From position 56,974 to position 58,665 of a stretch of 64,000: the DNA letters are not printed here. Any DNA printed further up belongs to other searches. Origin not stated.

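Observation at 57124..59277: Pyrrolysine-free MtmB homolog (Tyr codon TAC at the Pyl-aligned position) paired with a corrinoid protein in a GC-rich bacterium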

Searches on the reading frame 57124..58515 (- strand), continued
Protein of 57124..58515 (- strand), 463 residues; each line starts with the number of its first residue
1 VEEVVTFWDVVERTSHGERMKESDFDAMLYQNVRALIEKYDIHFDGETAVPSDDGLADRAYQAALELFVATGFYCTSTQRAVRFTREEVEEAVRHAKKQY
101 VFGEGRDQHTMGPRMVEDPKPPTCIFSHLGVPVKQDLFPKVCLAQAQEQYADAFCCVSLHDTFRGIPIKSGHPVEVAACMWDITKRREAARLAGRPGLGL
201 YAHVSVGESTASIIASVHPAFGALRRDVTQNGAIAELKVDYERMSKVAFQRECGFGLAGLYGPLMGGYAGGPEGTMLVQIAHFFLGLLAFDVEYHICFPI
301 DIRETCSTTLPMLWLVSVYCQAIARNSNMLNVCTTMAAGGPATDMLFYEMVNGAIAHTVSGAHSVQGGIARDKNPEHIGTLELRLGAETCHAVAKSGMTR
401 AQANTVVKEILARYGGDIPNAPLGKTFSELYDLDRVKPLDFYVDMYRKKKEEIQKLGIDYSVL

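Call 25: find_encoding_contigs(protein=P0013, flank=10000, max_places=1)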
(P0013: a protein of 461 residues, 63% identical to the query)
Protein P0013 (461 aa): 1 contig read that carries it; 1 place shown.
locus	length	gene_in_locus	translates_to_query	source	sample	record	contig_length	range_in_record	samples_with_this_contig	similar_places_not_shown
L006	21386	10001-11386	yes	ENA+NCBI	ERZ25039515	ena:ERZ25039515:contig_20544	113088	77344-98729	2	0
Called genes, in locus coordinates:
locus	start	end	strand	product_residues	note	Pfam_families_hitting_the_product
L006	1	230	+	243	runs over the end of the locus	PF01547:SBP_bac_1 (weak), PF13416:SBP_bac_8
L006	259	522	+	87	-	PF13416:SBP_bac_8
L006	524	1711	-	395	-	PF00384:Molybdopterin, PF01568:Molydop_binding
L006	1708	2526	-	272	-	PF04879:Molybdop_Fe4S4, PF00384:Molybdopterin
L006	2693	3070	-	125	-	PF13187:Fer4_9 (weak), PF13237:Fer4_10 (weak), PF13247:Fer4_11, PF14697:Fer4_21 (weak), PF12838:Fer4_7, PF13187:Fer4_9 (weak), PF25160:LdpA_Fe-S-bd (weak), PF00037:Fer4 (weak), +6 more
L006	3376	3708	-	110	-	-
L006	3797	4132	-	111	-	PF12797:Fer4_2 (weak), PF00037:Fer4 (weak), PF12837:Fer4_6 (weak), PF12838:Fer4_7, PF13187:Fer4_9, PF13237:Fer4_10 (weak), PF13247:Fer4_11, PF12838:Fer4_7, +4 more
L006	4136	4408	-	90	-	PF01568:Molydop_binding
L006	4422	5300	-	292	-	PF00384:Molybdopterin (weak)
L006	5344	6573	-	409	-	PF00384:Molybdopterin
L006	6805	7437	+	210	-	PF01381:HTH_3, PF12844:HTH_19, PF13443:HTH_26 (weak), PF13560:HTH_31, PF07883:Cupin_2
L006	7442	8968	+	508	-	PF06253:MTTB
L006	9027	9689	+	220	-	PF02607:B12-binding_2, PF02310:B12-binding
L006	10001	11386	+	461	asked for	PF05369:MtmB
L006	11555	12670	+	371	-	PF02463:SMC_N (faint), PF00005:ABC_tran, PF08402:TOBE_2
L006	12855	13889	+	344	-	PF01547:SBP_bac_1, PF13531:SBP_bac_11 (weak), PF13416:SBP_bac_8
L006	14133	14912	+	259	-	PF00528:BPD_transp_1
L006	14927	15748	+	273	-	PF00528:BPD_transp_1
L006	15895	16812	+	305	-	PF02007:MtrH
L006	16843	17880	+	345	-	PF01208:URO-D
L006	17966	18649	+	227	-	PF02607:B12-binding_2, PF02310:B12-binding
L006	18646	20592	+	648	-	PF00111:Fer2, PF17650:RACo_linker, PF17651:Raco_middle, PF14574:RACo_C_ter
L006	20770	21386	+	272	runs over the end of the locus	PF01208:URO-D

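Call 26: find_encoding_contigs(protein=P0014, flank=10000, max_places=1)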
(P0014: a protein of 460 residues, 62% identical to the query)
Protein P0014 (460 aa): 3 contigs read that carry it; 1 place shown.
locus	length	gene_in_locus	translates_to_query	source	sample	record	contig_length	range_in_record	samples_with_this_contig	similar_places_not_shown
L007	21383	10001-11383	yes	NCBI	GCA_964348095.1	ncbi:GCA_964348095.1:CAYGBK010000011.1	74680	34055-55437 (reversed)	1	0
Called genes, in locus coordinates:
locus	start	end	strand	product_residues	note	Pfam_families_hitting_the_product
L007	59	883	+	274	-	PF02607:B12-binding_2, PF02310:B12-binding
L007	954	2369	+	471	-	PF05369:MtmB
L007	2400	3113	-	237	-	PF00005:ABC_tran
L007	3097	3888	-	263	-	PF00005:ABC_tran, PF13304:AAA_21 (faint), PF12399:BCA_ABC_TP_C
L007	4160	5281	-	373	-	PF02653:BPD_transp_2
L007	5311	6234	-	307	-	PF02653:BPD_transp_2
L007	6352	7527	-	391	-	PF13433:Peripla_BP_5, PF13458:Peripla_BP_6, PF01094:ANF_receptor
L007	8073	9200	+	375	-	PF00005:ABC_tran, PF08402:TOBE_2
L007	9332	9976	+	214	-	PF02607:B12-binding_2, PF02310:B12-binding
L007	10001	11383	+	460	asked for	PF05369:MtmB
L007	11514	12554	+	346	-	PF01547:SBP_bac_1, PF13416:SBP_bac_8, PF13343:SBP_bac_6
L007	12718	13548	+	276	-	PF00528:BPD_transp_1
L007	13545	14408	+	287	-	PF00528:BPD_transp_1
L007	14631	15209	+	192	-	PF12844:HTH_19, PF13560:HTH_31, PF01381:HTH_3, PF07883:Cupin_2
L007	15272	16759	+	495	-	PF06253:MTTB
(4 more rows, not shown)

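Call 27: find_encoding_contigs(protein=P0080, flank=10000, max_places=2)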
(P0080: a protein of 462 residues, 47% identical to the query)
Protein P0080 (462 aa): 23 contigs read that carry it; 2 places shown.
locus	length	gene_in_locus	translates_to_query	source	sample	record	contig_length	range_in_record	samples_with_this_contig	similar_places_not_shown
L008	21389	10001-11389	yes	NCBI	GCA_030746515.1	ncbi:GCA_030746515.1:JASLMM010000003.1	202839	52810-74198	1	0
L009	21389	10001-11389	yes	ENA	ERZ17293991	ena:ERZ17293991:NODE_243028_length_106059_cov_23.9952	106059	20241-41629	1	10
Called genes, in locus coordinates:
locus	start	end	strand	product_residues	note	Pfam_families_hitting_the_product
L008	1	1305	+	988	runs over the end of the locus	PF00072:Response_reg (faint), PF01326:PPDK_N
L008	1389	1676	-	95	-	PF13683:rve_3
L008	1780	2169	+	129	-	PF06792:UPF0261, PF23189:UPF0261_C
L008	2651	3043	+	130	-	PF21758:LpdD_chaperone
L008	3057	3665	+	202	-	PF02441:Flavoprotein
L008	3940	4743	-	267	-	-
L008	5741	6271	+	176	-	-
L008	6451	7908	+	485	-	PF06253:MTTB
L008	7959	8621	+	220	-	PF02607:B12-binding_2, PF02310:B12-binding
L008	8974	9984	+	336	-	PF01208:URO-D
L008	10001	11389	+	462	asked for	PF05369:MtmB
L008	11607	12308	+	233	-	PF02607:B12-binding_2, PF02310:B12-binding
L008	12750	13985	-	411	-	PF02771:Acyl-CoA_dh_N, PF02770:Acyl-CoA_dh_M, PF00441:Acyl-CoA_dh_1, PF08028:Acyl-CoA_dh_2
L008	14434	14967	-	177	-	PF13489:Methyltransf_23 (weak)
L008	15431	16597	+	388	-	PF07690:MFS_1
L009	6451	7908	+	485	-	PF06253:MTTB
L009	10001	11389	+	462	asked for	PF05369:MtmB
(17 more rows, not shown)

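Call 31: find_related_loci(query=A1, collection=genome_contigs, flank=8000)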
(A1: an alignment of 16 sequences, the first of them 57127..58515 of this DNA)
Query A1 (463 aa) in genome_contigs; peptide patterns used: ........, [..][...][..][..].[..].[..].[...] (x = any residue, [..] = any of these).
302 stretches matched a pattern; 156 encode a relative of the query (tblastn E <= 1e-3); the best 80 are kept; 79 distinct loci.
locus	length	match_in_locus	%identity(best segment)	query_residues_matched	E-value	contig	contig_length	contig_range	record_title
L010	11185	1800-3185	89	2-463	0e+0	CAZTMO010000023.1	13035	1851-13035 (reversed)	MAG TPA_asm: uncultured Thermoleophilia bacterium isolate binchicken_co74_431 genome assembly, contig: NODE_9014_length_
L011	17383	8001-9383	82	3-463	0e+0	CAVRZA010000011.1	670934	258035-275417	MAG: uncultured Actinomycetes bacterium isolate MFD05942.bin.2.346 genome assembly, contig: contig_7471, whole genome sh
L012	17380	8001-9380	73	2-461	0e+0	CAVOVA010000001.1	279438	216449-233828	MAG: uncultured Thermoleophilia bacterium isolate MFD09779.bin.2.149 genome assembly, contig: contig_15312, whole genome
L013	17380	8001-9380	62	4-463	0e+0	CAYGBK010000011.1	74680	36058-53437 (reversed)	MAG TPA_asm: uncultured Thermodesulfobacteriota bacterium isolate ERP108616_co1_309 genome assembly, contig: k119_155663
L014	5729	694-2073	61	4-463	0e+0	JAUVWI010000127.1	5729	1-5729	MAG: Spirochaetales bacterium isolate CSMAG_1186 CSMAG_1186_k127_2771771_length_5729_cov_29.9332, whole genome shotgun s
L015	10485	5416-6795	62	4-463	0e+0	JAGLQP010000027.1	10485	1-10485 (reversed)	MAG: Spirochaetales bacterium isolate RS_8_6 ROV157_8.bin.6.fa_27, whole genome shotgun sequence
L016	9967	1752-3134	61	3-463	0e+0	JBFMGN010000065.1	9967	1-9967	MAG: Spirochaetota bacterium isolate MAG298 MAG298_65, whole genome shotgun sequence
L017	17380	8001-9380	60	4-463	0e+0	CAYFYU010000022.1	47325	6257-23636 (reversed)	MAG TPA_asm: uncultured Spirochaetota bacterium isolate ERP108616_co2_14 genome assembly, contig: NODE_810_length_47325_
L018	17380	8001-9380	59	4-463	0e+0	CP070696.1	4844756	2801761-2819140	MAG: Spirochaetaceae bacterium isolate bin59 chromosome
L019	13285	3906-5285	58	4-463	0e+0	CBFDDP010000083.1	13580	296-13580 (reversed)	MAG TPA_asm: uncultured bacterium isolate SRR26215674_binner13_Refined_32 genome assembly, contig: ERZ25073485.3337, who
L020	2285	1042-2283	65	4-420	0e+0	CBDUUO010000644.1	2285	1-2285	MAG TPA_asm: uncultured bacterium isolate SRR22302367_binner23_Refined_21 genome assembly, contig: ERZ26661968.62792, wh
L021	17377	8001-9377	48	3-461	4e-145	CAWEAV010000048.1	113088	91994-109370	MAG: uncultured delta proteobacterium isolate MFD04408.bin.2.84 genome assembly, contig: contig_20544, whole genome shot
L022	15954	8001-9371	46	4-461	5e-140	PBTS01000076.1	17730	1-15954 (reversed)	MAG: Candidatus Neomarinimicrobiota bacterium isolate NP55 MHASMcontig_1021609, whole genome shotgun sequence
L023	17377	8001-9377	46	4-463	6e-139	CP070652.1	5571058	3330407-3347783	MAG: Deltaproteobacteria bacterium isolate bin85 chromosome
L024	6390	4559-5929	46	4-460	8e-139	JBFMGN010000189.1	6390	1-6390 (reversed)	MAG: Spirochaetota bacterium isolate MAG298 MAG298_189, whole genome shotgun sequence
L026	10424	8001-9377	47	4-462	2e-137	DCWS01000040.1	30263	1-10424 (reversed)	MAG TPA_asm: Desulfobacteraceae bacterium UBA2156 UBA2156_contig_1501, whole genome shotgun sequence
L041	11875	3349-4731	46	3-463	2e-130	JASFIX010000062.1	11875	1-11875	MAG: Desulfobacterales bacterium isolate D0608S20remetaG_Bin_272 D0608S20remetaG_FD_scaffold_1094_c1, whole genome shotg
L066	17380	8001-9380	47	4-463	6e-130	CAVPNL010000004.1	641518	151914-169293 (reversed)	MAG: uncultured delta proteobacterium isolate MFD09779.bin.2.131 genome assembly, contig: contig_16336, whole genome sho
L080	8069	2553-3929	39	5-463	2e-105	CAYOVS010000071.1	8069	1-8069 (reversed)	MAG TPA_asm: uncultured Peptococcaceae bacterium isolate SRP335695_co1_131 genome assembly, contig: NODE_4221_length_806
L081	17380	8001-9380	63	4-463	0e+0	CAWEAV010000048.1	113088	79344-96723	MAG: uncultured delta proteobacterium isolate MFD04408.bin.2.84 genome assembly, contig: contig_20544, whole genome shot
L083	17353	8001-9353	37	7-458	4e-101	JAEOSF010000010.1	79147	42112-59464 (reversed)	MAG: Candidatus Borrarchaeum yapensis isolate Yap2000.bin9.141 contig-145_86, whole genome shotgun sequence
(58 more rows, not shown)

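Call 37: find_related_loci(query=A2, collection=genome_contigs, flank=6000)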
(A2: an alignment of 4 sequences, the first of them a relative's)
Query A2 (451 aa) in genome_contigs; peptide patterns used: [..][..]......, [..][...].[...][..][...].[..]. (x = any residue, [..] = any of these).
372 stretches matched a pattern; 347 encode a relative of the query (tblastn E <= 1e-3); the best 80 are kept; 79 distinct loci.
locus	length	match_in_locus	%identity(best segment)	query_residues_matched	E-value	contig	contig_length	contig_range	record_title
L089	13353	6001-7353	100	1-451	0e+0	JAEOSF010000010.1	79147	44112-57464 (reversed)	MAG: Candidatus Borrarchaeum yapensis isolate Yap2000.bin9.141 contig-145_86, whole genome shotgun sequence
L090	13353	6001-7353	95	1-451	0e+0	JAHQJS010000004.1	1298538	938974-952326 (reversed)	MAG: Candidatus Borrarchaeum weybense isolate lw60_2018_gm2_56 NODE_1_length_1298538_cov_26.214026, whole genome shotgun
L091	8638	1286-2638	75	1-451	0e+0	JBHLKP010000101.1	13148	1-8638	MAG: Candidatus Hodarchaeota archaeon isolate DZ1M.117 DZ1M.117@18852, whole genome shotgun sequence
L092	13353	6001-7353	75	1-451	0e+0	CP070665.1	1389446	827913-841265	MAG: Candidatus Heimdallarchaeota archaeon isolate bin76 chromosome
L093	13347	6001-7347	72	3-451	0e+0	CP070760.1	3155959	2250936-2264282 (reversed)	MAG: Candidatus Heimdallarchaeota archaeon isolate bin272 chromosome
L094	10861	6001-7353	71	1-451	0e+0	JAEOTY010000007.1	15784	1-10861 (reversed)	MAG: Candidatus Hodarchaeota archaeon isolate YT5_056 k127_1029284, whole genome shotgun sequence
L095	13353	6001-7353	73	1-451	0e+0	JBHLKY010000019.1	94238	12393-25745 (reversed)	MAG: Candidatus Hermodarchaeota archaeon isolate DZ1M.253 DZ1M.253@564, whole genome shotgun sequence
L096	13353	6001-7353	72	1-451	0e+0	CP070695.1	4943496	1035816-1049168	MAG: Candidatus Heimdallarchaeota archaeon isolate bin6 chromosome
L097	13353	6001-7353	72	1-451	0e+0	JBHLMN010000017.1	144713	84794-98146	MAG: Promethearchaeota archaeon isolate DZ2M.341 DZ2M.341@190, whole genome shotgun sequence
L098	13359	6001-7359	68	1-451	0e+0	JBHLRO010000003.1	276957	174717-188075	MAG: Candidatus Thorarchaeota archaeon isolate TM1M.79 TM1M.79@32, whole genome shotgun sequence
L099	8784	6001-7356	69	1-451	0e+0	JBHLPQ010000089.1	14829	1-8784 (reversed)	MAG: Promethearchaeota archaeon isolate H2S.126 H2S.126@2994, whole genome shotgun sequence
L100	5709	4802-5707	69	1-302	3e-144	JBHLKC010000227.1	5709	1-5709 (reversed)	MAG: Candidatus Hodarchaeota archaeon isolate DZ1B.236 DZ1B.236@62122, whole genome shotgun sequence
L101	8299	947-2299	45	1-451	6e-128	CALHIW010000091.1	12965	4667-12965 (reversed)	MAG: Candidatus Methanomethylicia archaeon isolate S1_Bin_METABAT__10_1 genome assembly, contig: c_000000173746, whole g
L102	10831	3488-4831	44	3-451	1e-125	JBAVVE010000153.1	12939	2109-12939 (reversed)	MAG: Candidatus Bathyarchaeia archaeon isolate MFD01647_ilm_asm_bin14 k127_175714, whole genome shotgun sequence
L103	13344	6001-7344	43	3-451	6e-125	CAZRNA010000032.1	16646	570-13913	MAG TPA_asm: uncultured Candidatus Bathyarchaeia archaeon isolate SRP098346_co1_365 genome assembly, contig: NODE_3620_l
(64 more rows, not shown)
